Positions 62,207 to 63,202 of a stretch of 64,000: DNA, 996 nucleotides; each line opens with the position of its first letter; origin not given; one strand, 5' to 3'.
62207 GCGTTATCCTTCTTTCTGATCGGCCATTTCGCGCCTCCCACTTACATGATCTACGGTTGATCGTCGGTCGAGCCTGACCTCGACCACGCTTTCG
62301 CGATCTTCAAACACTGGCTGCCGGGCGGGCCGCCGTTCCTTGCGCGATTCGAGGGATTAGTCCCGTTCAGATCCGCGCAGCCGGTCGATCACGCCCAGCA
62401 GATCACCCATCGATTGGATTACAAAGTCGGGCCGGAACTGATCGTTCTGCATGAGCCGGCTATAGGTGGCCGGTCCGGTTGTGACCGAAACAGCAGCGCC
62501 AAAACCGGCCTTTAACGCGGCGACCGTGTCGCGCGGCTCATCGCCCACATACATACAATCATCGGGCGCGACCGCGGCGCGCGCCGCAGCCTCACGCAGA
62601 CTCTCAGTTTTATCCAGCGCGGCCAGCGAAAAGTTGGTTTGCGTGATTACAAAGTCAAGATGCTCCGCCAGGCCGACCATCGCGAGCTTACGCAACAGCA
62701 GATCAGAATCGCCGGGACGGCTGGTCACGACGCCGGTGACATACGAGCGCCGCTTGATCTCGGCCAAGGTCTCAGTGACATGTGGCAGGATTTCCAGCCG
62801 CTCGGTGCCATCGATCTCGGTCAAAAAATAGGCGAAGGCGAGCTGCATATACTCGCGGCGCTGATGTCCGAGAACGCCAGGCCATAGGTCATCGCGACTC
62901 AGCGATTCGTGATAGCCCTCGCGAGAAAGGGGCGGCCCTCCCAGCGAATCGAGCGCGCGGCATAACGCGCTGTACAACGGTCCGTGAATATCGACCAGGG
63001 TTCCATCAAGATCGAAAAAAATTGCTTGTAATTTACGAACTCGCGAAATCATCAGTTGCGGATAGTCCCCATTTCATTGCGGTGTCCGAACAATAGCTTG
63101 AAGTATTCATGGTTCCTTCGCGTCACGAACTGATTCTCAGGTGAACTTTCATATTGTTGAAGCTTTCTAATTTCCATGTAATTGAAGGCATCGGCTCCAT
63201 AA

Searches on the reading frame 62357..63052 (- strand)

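Call 5: search_protein_families(library=pfam, proteins=[window:62357-63052:-], max_evalue=0.1)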
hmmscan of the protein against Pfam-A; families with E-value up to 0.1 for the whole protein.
window:62357-63052:- (231 aa): 7 families
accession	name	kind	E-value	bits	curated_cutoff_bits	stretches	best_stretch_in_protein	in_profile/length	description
PF13419.12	HAD_2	-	2.7e-20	73.7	23.8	1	11-185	1-174/178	Haloacid dehalogenase-like hydrolase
PF00702.32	Hydrolase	-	1.4e-17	65.1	26.4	1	9-183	2-191/191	haloacid dehalogenase-like hydrolase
PF13242.12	Hydrolase_like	-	1.4e-07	31.7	22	1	151-218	9-75/75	HAD-hyrolase-like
PF12710.13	HAD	-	2.1e-07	32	27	1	11-176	1-185/189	haloacid dehalogenase-like hydrolase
PF08282.18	Hydrolase_3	-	0.0043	17.3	20.9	0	146-188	186-228/255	haloacid dehalogenase-like hydrolase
PF13344.12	Hydrolase_6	-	0.02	15.4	27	0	86-149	13-77/101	Haloacid dehalogenase-like hydrolase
PF01177.27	Asp_Glu_race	-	0.099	12.8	31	0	93-156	98-160/211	Asp/Glu/Hydantoin racemase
